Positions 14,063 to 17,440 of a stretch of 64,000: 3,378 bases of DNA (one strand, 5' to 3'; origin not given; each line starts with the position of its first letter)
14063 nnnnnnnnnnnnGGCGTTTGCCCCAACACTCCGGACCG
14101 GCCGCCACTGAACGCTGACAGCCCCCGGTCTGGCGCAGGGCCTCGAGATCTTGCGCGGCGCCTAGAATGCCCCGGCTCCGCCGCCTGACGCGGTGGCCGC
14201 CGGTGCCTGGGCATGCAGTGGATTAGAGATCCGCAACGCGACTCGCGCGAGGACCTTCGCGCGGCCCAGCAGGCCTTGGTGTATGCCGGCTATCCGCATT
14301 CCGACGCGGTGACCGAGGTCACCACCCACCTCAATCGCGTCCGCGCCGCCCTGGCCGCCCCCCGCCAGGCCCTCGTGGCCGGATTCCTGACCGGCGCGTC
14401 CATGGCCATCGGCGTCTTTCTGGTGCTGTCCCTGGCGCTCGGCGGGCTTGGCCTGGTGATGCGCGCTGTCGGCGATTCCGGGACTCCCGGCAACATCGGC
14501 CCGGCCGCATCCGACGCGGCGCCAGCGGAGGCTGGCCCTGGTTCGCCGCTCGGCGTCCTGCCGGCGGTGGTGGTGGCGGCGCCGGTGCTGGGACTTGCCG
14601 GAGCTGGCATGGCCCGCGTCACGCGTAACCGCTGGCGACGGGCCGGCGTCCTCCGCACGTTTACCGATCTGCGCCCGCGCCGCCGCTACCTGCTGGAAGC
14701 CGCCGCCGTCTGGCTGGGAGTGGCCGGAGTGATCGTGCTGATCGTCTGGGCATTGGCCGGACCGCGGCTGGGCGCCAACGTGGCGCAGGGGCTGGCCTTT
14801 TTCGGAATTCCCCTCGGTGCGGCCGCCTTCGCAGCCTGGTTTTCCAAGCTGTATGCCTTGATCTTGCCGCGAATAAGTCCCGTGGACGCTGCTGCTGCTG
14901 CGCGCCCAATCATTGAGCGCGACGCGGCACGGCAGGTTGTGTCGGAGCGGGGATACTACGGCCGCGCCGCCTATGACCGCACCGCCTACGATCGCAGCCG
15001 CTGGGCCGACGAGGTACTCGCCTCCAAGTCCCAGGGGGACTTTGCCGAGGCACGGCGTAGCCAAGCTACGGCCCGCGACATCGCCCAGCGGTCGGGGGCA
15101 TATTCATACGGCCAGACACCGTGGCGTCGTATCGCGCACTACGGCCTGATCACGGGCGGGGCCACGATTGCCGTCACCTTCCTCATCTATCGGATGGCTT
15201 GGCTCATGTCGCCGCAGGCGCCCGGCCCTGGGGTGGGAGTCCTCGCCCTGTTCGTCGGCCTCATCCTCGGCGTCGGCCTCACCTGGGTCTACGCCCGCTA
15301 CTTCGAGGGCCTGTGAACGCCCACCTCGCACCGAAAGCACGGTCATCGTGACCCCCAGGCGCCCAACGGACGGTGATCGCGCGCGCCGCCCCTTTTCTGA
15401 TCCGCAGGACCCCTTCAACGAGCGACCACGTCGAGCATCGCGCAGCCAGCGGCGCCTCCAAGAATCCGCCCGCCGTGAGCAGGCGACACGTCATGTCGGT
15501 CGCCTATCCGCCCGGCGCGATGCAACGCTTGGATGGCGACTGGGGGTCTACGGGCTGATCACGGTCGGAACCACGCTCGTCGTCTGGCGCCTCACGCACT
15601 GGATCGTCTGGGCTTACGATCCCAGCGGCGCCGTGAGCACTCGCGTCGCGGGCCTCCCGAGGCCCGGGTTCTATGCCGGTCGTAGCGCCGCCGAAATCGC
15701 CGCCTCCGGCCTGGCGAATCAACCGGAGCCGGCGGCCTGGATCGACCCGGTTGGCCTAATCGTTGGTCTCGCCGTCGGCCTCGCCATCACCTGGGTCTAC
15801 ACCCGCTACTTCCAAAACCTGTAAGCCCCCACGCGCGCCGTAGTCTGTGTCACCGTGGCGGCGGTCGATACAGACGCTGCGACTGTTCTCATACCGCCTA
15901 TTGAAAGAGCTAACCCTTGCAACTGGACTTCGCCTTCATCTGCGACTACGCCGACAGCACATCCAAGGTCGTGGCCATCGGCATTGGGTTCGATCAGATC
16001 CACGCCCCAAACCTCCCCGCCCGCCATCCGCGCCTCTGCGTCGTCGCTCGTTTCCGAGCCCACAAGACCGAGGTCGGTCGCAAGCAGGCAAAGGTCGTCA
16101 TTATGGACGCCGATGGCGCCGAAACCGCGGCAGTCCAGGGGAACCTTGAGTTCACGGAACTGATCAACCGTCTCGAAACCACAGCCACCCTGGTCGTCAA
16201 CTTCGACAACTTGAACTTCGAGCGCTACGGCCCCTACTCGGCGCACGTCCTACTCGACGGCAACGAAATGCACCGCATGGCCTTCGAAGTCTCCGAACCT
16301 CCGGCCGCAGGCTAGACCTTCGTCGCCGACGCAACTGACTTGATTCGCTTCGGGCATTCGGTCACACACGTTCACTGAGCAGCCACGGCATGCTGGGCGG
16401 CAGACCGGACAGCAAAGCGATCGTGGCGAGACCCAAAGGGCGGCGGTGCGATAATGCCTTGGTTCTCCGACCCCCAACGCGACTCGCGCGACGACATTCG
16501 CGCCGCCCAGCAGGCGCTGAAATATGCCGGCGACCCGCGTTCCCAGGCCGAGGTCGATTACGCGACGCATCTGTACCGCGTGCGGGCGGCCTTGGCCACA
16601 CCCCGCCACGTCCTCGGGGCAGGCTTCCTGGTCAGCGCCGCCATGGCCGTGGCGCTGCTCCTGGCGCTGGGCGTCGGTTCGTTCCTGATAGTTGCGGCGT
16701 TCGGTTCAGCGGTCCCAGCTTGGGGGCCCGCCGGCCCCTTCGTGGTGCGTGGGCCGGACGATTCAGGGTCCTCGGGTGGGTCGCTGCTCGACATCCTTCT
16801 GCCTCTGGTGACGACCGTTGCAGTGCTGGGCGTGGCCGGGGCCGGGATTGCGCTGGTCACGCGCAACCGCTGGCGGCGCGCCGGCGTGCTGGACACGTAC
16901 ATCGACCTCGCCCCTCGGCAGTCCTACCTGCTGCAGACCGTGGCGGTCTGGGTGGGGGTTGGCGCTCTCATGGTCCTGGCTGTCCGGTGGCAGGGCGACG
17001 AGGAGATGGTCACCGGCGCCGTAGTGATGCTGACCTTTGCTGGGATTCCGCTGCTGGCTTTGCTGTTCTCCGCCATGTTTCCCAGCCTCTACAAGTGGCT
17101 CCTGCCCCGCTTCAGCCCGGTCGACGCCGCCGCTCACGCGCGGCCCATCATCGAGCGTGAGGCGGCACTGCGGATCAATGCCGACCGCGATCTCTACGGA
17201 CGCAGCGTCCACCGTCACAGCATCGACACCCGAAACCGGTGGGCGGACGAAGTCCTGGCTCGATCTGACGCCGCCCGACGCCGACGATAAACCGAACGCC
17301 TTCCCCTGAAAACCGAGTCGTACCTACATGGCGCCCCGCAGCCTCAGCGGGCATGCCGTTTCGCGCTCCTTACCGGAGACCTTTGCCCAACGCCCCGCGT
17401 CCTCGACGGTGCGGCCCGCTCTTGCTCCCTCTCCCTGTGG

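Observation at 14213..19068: Tandem array of a paralogous membrane-protein family, one copy truncated and one destroyed by IS insertion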

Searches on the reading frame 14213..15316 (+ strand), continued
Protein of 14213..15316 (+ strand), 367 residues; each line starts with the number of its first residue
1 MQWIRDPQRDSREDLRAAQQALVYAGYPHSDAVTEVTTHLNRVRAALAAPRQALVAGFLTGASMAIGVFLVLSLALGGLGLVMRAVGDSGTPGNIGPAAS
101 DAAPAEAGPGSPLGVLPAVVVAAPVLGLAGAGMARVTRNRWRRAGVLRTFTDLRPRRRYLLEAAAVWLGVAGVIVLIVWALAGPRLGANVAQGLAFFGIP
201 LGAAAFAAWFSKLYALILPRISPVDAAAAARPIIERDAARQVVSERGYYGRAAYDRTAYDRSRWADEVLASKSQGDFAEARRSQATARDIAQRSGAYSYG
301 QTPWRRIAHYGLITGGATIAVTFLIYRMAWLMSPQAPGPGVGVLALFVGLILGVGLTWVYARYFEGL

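Call 37: find_related_loci(query=A2, collection=genome_contigs, flank=10000)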
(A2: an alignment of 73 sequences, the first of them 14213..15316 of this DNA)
Query A2 (367 aa) in genome_contigs; peptide patterns used: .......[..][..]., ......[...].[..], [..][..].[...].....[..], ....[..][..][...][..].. (x = any residue, [..] = any of these).
600 stretches matched a pattern (row limit reached: there are more); 12 encode a relative of the query (tblastn E <= 1e-3); 11 distinct loci.
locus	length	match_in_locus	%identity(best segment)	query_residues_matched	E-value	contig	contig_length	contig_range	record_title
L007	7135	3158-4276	72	1-367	1e-161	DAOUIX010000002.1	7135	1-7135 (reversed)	MAG TPA_asm: Chloroflexota bacterium isolate S29_215 k147_743422, whole genome shotgun sequence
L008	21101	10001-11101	72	1-367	3e-157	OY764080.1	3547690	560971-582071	MAG: Chloroflexota bacterium isolate a04a8705-9522-4335-bb9c-b9bb47e5c42e genome assembly, chromosome: 1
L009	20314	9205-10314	74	1-367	2e-157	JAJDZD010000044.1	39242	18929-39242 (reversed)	MAG: Chloroflexota bacterium isolate jk18x40bins.16 k141_1193365, whole genome shotgun sequence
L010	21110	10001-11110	74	1-367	6e-156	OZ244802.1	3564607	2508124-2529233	MAG: Chloroflexota bacterium isolate 0351a3fc-03c6-4ac3-ab3a-8938ce3ed692 genome assembly, chromosome: 1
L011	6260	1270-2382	70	1-367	4e-152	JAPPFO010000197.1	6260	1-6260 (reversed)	MAG: Chloroflexota bacterium isolate RHO1_bin_32 NODE_13757_length_6260_cov_5.101048, whole genome shotgun sequence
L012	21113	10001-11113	70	1-367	1e-146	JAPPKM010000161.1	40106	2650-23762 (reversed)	MAG: Chloroflexota bacterium isolate RHO2_bin_72 NODE_1496_length_40106_cov_12.338443, whole genome shotgun sequence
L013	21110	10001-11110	72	1-367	3e-145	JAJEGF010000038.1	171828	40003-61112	MAG: Chloroflexota bacterium isolate p16x44bins.42 k141_1687951, whole genome shotgun sequence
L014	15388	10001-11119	73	1-367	3e-141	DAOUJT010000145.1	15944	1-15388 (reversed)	MAG TPA_asm: Chloroflexota bacterium isolate S34_278 k113_1107924, whole genome shotgun sequence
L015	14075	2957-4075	72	1-367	2e-139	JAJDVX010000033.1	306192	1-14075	MAG: Chloroflexota bacterium isolate jk18x22bins.70 k141_230506, whole genome shotgun sequence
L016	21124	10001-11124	74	1-367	2e-112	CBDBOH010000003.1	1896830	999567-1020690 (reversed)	MAG: Chloroflexota bacterium isolate 6ed94c95-c701-4cc9-8e12-bdeb5c957f40 genome assembly, contig: contig_3, whole genom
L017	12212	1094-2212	72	1-367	8e-151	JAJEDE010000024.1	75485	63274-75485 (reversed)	MAG: Chloroflexota bacterium isolate jk18xAbins.55 k141_1363903, whole genome shotgun sequence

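Call 40: fold_search(model_id=the predicted structure, library=pdb)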
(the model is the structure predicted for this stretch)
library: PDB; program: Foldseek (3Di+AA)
matches with E <= 10: 37; with E <= 0.001: 0
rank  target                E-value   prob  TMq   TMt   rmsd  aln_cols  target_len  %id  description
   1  8wx1                  7.7e-01  0.15  0.19  0.15  26.2       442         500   13  Cryo-EM structure of mouse SLC15A3 (outward-facing open) (released 2024-10-30)
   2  6s3k_A                1.0e+00  0.09  0.15  0.11  23.5       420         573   13  KimA from Bacillus subtilis in inward-facing, occluded state (released 2020-02-12)
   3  4ja4_A                1.5e+00  0.08  0.15  0.14  21.6       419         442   14  Inward open conformation of the xylose transporter XylE from E. coli (released 2013-05-01)
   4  6u1s_A                2.5e+00  0.06  0.12  0.13  26.3       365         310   11  Cryo-EM structure of a de novo designed 16-helix transmembrane nanopore, TMHC8_R. (released 2020-08-19)
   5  6bar                  2.7e+00  0.05  0.12  0.14  23.7       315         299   16  Crystal structure of Thermus thermophilus Rod shape determining protein RodA (Q5SIX3_THET8) (released 2018-03-28)
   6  7crz                  3.3e+00  0.04  0.14  0.12  22.9       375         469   14  Crystal structure of human glucose transporter GLUT3 bound with C3361 (released 2021-01-13)
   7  8wjg                  3.3e+00  0.04  0.12  0.09  20.9       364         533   13  Cryo-EM structure of URAT1(R477S) (released 2024-08-28)
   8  9dqh_A                4.1e+00  0.04  0.11  0.15  25.8       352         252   11  CryoEM structure of Gq-coupled MRGPRD with a new agonist EP-2825 (released 2024-12-11)
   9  4u4v                  4.3e+00  0.03  0.14  0.12  24.8       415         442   13  Structure of a nitrate/nitrite antiporter NarK in apo inward-open state (released 2015-07-15)
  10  6uuj_H                4.5e+00  0.04  0.09  0.17  27.9       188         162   16  Structure of PE5-PPE4-EspG3 complex from the type VII (ESX-3) secretion system, space group P212121 (released 2020-01-29)
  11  4q25_B                4.5e+00  0.03  0.11  0.15  24.7       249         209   14  Crystal structure of PhoU from Pseudomonas aeruginosa (released 2015-02-18)
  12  4mlb_B                4.7e+00  0.06  0.19  0.17  22.3       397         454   13  Reverse polarity of binding pocket suggests different function of a MOP superfamily transporter from Pyrococcus furios (released 2013-09-25)
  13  7qbc_A                5.0e+00  0.07  0.16  0.18  28.6       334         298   11  Structure of the GPCR dimer Ste2 in the inactive-like state bound to agonist (released 2022-03-16)
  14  4h8s_A                5.0e+00  0.03  0.11  0.10  38.5       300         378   12  Crystal structure of human APPL2BARPH domain (released 2012-10-17)
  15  1o5h_B                5.4e+00  0.08  0.17  0.26  21.0       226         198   12  Crystal structure of formiminotetrahydrofolate cyclodeaminase (TM1560) from Thermotoga maritima at 2.80 A resolution (released 2003-09-30)
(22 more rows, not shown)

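Call 43: search_protein_families(library=pfam, proteins=[window:14213-15316:+], max_evalue=10)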
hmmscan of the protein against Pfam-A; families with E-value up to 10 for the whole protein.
window:14213-15316:+ (367 aa): 0 families

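Call 48: search_protein_families(library=padloc, proteins=[window:14213-15316:+], max_evalue=1)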
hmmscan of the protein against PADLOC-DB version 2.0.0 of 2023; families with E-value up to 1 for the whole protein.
window:14213-15316:+ (367 aa): 0 families

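Call 49: search_protein_families(library=phrogs, proteins=[window:14213-15316:+], max_evalue=1)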
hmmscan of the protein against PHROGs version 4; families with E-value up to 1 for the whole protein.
window:14213-15316:+ (367 aa): 2 families
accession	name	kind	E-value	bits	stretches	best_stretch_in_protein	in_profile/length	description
phrog_32365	-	unknown function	0.047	14.9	1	160-185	7-33/52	-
phrog_2908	-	unknown function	0.18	13.3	1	234-293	28-88/112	-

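Call 69: search_protein_families(library=pfam, proteins=[P0123, P0124, P0134, P0133, P0141, P0142, P0143, P0151, P0139, P0132], max_evalue=0.01)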
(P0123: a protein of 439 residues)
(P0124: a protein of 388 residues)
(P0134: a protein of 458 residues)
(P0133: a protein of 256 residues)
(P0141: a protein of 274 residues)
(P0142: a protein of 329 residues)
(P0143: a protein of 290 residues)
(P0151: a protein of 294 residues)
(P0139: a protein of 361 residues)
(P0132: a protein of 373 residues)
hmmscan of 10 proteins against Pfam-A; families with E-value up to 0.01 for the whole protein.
P0123 (439 aa): 1 family
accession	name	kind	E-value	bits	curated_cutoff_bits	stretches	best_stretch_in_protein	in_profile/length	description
PF07499.19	RuvA_C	-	0.00033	21.5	24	1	44-62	7-25/47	RuvA, C-terminal domain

P0124 (388 aa): 0 families

P0134 (458 aa): 0 families

P0133 (256 aa): 0 families

P0141 (274 aa): 0 families

P0142 (329 aa): 0 families

P0143 (290 aa): 0 families

P0151 (294 aa): 0 families

P0139 (361 aa): 1 family
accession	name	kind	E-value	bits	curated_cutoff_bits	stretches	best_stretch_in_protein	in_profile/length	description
PF08570.15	DUF1761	-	0.0024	18.5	31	0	140-246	41-110/123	Protein of unknown function (DUF1761)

P0132 (373 aa): 0 families

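Call 71: find_encoding_contigs(protein=P0139, flank=8000, max_places=2)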
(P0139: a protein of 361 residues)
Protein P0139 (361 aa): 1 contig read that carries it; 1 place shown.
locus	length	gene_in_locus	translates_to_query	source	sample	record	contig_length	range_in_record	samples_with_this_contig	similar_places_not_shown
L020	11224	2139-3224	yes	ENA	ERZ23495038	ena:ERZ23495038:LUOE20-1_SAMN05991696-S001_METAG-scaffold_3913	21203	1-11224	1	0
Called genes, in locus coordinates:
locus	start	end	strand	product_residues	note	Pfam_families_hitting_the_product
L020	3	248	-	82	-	?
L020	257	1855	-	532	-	PF03023:MurJ, PF13440:Polysacc_synt_3 (weak)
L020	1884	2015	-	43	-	-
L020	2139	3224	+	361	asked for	-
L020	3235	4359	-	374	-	PF00389:2-Hacid_dh, PF02826:2-Hacid_dh_C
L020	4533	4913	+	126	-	PF04126:Cyclophil_like, PF18050:Cyclophil_like2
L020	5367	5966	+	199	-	PF01726:LexA_DNA_bind, PF12802:MarR_2 (weak), PF13412:HTH_24 (faint), PF00717:Peptidase_S24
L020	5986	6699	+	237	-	PF00515:TPR_1 (faint), PF07719:TPR_2 (faint), PF13424:TPR_12 (weak)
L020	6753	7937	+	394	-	-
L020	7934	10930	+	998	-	-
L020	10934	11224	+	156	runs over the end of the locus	-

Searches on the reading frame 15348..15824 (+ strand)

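Call 7: search_protein_families(library=pfam, proteins=[window:15348-15824:+], max_evalue=0.1)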
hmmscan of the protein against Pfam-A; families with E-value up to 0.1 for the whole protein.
window:15348-15824:+ (158 aa): 0 families

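Call 8: search_protein_families(library=ncbifam, proteins=[window:15348-15824:+], max_evalue=0.1)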
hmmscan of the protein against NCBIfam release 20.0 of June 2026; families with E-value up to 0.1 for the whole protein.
window:15348-15824:+ (158 aa): 0 families

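Call 43: search_protein_families(library=pfam, proteins=[window:15348-15824:+], max_evalue=10)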
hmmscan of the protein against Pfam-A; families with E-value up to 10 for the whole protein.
window:15348-15824:+ (158 aa): 0 families

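Call 48: search_protein_families(library=padloc, proteins=[window:15348-15824:+], max_evalue=1)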
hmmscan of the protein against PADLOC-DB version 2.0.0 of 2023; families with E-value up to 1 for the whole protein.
window:15348-15824:+ (158 aa): 1 family
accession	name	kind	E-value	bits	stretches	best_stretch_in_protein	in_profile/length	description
PDLC01160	CARF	-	0.035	12.1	1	130-151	11-32/172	"CARF, 2 TMs"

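Call 49: search_protein_families(library=phrogs, proteins=[window:15348-15824:+], max_evalue=1)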
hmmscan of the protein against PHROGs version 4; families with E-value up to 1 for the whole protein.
window:15348-15824:+ (158 aa): 0 families

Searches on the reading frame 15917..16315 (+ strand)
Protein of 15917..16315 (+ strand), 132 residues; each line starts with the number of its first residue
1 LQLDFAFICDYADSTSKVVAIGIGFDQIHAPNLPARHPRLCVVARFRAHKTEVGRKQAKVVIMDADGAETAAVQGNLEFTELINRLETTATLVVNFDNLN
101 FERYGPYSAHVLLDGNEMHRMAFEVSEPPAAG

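Call 7: search_protein_families(library=pfam, proteins=[window:15917-16315:+], max_evalue=0.1)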
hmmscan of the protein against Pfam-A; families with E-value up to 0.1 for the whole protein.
window:15917-16315:+ (132 aa): 1 family
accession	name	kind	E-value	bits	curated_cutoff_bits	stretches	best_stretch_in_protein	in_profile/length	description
PF22091.2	DUF6941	-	5.2e-29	101.6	27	1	5-125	2-124/125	Family of unknown function (DUF6941)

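Call 8: search_protein_families(library=ncbifam, proteins=[window:15917-16315:+], max_evalue=0.1)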
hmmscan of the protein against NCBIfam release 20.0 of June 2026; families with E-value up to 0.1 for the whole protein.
window:15917-16315:+ (132 aa): 1 family
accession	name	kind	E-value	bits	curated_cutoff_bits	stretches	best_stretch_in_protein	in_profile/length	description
NF011563.0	PRK14987.1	equivalog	0.056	12.7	433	1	9-77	146-210/331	gluconate operon transcriptional repressor GntR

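Call 48: search_protein_families(library=padloc, proteins=[window:15917-16315:+], max_evalue=1)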
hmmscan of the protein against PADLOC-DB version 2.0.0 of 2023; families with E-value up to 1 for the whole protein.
window:15917-16315:+ (132 aa): 1 family
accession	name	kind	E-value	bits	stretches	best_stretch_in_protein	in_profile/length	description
PDLC02613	DrmC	-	0.012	12.9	1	37-92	179-234/262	DrmC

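Call 49: search_protein_families(library=phrogs, proteins=[window:15917-16315:+], max_evalue=1)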
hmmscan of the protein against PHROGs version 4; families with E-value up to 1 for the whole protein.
window:15917-16315:+ (132 aa): 1 family
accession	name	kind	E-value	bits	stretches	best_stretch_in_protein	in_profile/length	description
phrog_5881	-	unknown function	0.036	14.9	1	77-127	83-133/138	-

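Call 53: find_homologous_proteins(query=window:15917-16315:+, max_evalue=0.001)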
Query window:15917-16315:+ (132 aa): 15 proteins with E <= 0.001 among 22 candidates.
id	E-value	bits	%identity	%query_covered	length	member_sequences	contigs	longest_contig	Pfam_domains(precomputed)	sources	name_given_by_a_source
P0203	1.7e-74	266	92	100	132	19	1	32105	PF22091.3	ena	-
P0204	3.7e-74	265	92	100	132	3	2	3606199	PF22091.3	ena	-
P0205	2.8e-73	262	95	95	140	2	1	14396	PF22091.3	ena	-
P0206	1.6e-72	259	87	100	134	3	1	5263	PF22091.3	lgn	-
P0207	1.4e-69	250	83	100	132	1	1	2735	PF22091.3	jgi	jgi:hypothetical protein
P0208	1.4e-69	250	84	100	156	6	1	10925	PF22091.3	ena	-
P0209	3.8e-69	248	83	100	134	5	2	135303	PF22091.3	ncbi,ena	-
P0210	1.8e-68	246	83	100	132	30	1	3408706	PF22091.3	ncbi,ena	-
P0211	1.2e-67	244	82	100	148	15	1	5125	PF22091.3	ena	-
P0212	6.9e-67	241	80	100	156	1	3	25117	PF22091.3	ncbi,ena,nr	ncbi:MAG: hypothetical protein OXO54_05300 [Chloroflexota bacterium]|nr:hypothetical protein [Chloro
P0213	1.5e-66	240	82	98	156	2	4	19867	PF22091.3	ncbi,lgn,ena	-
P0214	2.1e-64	233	80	100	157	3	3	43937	PF22091.3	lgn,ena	-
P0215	1.4e-41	159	99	58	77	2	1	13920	PF22091.3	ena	-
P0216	6.2e-27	112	84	48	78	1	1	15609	PF22091.3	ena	-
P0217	3.2e-23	100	43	98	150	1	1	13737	PF22091.3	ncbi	ncbi:DUF6941 family protein [Chloroflexota bacterium]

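Call 62: predict_structure(alignment_id=A4)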
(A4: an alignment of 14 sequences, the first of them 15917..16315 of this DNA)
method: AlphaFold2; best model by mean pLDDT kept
length: 132 residues; sequences in the alignment: 14
mean_pLDDT: 71.4   pTM: 0.71
mean pLDDT of the five models: 71.4, 52.9, 45.9, 40.5, 36.1
residues with pLDDT >= 90: 14; 70-90: 77; 50-70: 17; < 50: 24
segments of 3 or more residues with pLDDT < 50: 12-33
pLDDT, mean of each block of 10 residues (from residue 1): 73 37 31 53 81 84 91 84 72 77 84 90 74 50
secondary structure, 60 per line:
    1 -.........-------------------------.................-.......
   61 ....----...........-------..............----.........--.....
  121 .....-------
elements in order: E2-10 E36-49 E54-64 E69-79 E87-100 E105-113 E116-125

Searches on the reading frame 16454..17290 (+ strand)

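Call 7: search_protein_families(library=pfam, proteins=[window:16454-17290:+], max_evalue=0.1)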
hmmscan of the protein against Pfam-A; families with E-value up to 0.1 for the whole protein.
window:16454-17290:+ (278 aa): 0 families

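Call 8: search_protein_families(library=ncbifam, proteins=[window:16454-17290:+], max_evalue=0.1)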
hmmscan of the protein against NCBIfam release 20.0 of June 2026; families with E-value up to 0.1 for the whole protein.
window:16454-17290:+ (278 aa): 1 family
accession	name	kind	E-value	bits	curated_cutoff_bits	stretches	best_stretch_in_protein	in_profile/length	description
NF048014.1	antitoxin_DarG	equivalog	0.054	12.8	250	1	118-142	16-40/338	type II toxin-antitoxin system antitoxin DNA ADP-ribosyl glycohydrolase DarG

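Call 48: search_protein_families(library=padloc, proteins=[window:16454-17290:+], max_evalue=1)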
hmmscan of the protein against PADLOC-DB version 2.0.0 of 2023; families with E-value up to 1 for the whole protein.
window:16454-17290:+ (278 aa): 0 families

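Call 49: search_protein_families(library=phrogs, proteins=[window:16454-17290:+], max_evalue=1)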
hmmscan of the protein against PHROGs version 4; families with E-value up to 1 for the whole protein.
window:16454-17290:+ (278 aa): 0 families
